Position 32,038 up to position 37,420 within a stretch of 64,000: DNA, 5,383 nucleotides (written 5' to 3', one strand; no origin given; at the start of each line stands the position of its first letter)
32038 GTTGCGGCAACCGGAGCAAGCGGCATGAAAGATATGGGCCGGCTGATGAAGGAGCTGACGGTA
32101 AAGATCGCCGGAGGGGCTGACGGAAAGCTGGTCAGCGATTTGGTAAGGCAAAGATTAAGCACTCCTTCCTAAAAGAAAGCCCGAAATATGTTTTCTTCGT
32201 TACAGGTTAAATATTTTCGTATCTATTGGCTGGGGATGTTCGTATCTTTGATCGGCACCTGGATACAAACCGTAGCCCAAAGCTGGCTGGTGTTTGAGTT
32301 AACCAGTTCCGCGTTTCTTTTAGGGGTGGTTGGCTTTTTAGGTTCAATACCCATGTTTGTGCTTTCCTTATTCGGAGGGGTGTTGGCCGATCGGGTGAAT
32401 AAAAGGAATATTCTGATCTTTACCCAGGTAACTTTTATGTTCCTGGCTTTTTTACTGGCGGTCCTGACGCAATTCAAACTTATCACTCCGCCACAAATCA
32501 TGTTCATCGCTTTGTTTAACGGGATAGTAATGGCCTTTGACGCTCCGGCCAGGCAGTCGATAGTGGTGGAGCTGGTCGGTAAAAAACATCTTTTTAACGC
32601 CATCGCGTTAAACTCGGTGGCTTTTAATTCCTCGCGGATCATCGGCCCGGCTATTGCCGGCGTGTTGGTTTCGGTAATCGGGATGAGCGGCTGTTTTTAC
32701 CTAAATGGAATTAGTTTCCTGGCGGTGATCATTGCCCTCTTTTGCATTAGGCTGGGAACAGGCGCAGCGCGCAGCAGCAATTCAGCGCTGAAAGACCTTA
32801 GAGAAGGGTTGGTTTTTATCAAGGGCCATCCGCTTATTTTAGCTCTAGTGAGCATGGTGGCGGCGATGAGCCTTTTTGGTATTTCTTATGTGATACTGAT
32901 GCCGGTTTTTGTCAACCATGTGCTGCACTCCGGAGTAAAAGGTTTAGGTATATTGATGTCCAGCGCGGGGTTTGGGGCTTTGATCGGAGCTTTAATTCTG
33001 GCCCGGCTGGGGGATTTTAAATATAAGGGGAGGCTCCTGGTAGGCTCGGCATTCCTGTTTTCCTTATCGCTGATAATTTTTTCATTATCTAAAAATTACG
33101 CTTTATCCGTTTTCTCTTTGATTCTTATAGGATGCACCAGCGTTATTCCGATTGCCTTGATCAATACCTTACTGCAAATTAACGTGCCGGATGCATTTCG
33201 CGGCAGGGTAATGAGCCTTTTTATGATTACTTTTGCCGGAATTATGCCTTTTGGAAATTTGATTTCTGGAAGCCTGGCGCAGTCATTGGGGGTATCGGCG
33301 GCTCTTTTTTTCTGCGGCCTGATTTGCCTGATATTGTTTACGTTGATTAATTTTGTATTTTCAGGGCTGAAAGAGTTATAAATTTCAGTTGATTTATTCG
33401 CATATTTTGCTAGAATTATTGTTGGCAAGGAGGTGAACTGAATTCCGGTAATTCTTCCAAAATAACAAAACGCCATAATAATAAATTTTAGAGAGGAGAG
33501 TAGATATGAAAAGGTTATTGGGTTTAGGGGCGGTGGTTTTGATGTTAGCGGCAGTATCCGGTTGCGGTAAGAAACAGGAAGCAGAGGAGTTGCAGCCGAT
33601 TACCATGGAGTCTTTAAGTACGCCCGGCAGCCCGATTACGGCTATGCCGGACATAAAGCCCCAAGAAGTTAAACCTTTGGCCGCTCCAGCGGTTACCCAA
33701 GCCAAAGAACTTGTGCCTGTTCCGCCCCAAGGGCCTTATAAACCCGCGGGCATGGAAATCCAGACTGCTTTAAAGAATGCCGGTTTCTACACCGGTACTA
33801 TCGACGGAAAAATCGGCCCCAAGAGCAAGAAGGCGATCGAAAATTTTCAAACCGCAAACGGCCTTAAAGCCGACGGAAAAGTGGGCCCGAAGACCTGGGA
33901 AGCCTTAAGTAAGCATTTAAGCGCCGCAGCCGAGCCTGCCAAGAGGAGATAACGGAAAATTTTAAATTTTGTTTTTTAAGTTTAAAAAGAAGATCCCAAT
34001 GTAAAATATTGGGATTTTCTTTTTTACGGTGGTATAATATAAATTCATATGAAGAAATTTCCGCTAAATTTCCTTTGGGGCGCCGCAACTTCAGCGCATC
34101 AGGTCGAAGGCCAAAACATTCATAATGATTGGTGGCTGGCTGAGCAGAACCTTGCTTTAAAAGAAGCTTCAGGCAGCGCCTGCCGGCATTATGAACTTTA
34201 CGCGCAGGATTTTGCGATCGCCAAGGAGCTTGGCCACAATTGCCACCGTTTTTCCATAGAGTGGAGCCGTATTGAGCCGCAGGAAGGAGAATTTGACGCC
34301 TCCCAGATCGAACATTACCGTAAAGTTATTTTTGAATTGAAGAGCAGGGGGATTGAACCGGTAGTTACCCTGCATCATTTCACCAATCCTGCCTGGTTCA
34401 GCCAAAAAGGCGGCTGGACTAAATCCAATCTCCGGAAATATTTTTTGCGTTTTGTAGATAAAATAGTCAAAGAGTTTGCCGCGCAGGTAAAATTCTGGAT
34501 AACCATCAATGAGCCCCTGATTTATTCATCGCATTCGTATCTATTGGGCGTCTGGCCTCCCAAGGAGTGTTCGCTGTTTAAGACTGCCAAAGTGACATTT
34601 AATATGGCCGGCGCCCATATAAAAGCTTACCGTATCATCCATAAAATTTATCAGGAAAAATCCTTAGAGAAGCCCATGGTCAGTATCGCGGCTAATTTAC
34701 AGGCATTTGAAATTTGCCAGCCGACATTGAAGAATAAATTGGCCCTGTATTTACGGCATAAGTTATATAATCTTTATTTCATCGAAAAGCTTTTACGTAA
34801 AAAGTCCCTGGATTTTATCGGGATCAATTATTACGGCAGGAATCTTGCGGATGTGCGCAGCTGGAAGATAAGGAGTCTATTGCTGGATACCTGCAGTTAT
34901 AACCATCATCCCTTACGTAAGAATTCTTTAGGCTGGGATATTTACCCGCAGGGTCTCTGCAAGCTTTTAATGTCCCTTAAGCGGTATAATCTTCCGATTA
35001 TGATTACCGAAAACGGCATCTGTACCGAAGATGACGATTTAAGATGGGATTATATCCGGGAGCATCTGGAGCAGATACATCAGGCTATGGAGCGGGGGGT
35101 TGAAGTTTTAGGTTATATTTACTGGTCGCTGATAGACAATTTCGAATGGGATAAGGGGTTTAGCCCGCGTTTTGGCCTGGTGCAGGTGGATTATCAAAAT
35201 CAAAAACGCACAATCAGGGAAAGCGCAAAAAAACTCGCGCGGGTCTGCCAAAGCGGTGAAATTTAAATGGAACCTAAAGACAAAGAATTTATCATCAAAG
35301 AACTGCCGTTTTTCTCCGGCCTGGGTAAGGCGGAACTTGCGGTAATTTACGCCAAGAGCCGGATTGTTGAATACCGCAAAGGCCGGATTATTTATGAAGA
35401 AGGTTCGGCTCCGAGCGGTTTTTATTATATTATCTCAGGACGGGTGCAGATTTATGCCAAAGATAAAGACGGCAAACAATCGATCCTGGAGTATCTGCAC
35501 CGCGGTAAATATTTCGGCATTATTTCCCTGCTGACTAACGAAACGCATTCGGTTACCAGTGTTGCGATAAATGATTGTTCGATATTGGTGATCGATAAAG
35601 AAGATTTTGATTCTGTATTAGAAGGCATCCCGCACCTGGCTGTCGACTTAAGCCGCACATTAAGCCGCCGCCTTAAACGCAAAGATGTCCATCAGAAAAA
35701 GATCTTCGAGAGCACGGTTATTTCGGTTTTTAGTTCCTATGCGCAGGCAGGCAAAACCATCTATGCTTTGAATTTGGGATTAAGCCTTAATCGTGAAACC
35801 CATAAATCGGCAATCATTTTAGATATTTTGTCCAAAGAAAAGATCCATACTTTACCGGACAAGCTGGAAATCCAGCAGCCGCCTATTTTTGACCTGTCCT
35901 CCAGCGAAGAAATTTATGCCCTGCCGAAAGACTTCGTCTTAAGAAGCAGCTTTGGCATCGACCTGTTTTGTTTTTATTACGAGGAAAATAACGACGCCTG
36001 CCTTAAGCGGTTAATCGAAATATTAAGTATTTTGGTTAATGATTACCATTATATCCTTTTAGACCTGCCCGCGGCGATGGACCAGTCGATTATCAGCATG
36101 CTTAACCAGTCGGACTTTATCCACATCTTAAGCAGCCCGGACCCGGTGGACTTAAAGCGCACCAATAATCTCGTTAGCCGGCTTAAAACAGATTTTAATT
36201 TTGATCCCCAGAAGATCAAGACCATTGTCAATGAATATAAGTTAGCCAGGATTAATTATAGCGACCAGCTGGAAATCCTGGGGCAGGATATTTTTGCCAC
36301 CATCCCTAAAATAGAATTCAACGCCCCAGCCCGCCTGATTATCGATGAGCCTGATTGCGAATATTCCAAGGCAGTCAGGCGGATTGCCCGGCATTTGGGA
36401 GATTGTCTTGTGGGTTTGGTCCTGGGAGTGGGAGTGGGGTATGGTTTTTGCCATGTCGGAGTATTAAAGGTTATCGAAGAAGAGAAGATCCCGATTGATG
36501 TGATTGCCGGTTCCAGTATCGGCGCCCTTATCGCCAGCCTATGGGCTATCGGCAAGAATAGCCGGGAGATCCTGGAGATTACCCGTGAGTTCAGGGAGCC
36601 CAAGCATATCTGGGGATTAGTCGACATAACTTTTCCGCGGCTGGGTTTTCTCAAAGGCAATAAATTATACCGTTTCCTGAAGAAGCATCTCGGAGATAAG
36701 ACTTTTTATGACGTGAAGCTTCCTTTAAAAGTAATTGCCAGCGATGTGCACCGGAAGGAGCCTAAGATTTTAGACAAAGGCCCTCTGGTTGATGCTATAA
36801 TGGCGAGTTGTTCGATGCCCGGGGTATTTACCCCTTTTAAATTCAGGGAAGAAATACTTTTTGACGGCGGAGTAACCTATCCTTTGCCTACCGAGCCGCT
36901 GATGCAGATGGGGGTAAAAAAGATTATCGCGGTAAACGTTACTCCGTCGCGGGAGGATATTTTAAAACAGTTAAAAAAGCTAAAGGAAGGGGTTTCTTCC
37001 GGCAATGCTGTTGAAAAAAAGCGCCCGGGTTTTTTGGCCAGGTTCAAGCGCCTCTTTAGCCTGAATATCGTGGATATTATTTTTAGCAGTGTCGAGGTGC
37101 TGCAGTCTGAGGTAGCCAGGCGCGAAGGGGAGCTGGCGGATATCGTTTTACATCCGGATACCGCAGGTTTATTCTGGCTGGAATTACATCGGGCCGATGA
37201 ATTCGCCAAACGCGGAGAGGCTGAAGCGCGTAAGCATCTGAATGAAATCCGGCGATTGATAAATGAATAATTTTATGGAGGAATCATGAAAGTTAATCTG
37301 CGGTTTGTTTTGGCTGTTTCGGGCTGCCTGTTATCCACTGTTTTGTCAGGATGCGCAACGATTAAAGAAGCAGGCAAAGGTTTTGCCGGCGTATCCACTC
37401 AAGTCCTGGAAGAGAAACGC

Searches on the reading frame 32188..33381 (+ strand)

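Call 21: search_protein_families(library=pfam, proteins=[window:32188-33381:+], max_evalue=0.001)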
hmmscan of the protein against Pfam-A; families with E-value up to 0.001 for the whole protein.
window:32188-33381:+ (397 aa): 2 families
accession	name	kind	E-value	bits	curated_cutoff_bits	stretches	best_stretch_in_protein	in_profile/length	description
PF05977.19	MFS_3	-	5.2e-69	233.5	27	1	2-387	4-389/524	Transmembrane secretion effector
PF07690.21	MFS_1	-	2.7e-38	132.2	33.4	1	14-352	2-341/347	Major Facilitator Superfamily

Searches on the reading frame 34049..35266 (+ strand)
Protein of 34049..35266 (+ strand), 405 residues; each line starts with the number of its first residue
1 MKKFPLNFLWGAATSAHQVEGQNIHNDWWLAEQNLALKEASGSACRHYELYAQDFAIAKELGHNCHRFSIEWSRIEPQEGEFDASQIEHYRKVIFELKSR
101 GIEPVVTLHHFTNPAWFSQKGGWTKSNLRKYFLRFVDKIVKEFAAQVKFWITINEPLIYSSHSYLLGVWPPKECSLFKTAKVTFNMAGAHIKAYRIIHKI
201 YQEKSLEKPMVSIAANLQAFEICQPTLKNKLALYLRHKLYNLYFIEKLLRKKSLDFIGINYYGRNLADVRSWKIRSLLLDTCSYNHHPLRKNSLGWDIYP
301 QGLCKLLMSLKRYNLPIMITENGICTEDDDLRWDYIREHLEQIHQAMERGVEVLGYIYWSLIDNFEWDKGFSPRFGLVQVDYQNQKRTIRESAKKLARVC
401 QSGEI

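Call 21: search_protein_families(library=pfam, proteins=[window:34049-35266:+], max_evalue=0.001)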
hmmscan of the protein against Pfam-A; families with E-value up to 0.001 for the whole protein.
window:34049-35266:+ (405 aa): 4 families
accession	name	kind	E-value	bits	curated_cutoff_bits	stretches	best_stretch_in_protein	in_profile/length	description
PF00232.24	Glyco_hydro_1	-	1.9e-87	294.1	22.6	2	2-249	3-254/453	Glycosyl hydrolase family 1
PF00331.26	Glyco_hydro_10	-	2.1e-06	27.6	22.1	0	58-160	33-133/311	Glycosyl hydrolase family 10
PF02449.21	Glyco_hydro_42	-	5.8e-05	23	21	1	50-120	11-79/376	Beta-galactosidase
PF00150.24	Cellulase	-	6.1e-05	23.1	23.5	0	40-157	13-131/272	Cellulase (glycosyl hydrolase family 5)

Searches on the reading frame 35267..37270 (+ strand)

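Call 21: search_protein_families(library=pfam, proteins=[window:35267-37270:+], max_evalue=0.001)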
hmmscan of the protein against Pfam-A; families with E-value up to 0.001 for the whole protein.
window:35267-37270:+ (667 aa): 2 families
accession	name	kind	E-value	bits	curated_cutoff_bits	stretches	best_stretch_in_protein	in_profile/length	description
PF01734.28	Patatin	-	1.4e-30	107.4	27.7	1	384-545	1-190/191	Patatin-like phospholipase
PF00027.35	cNMP_binding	-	3.1e-24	85.2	27.5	1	34-119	2-87/89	Cyclic nucleotide-binding domain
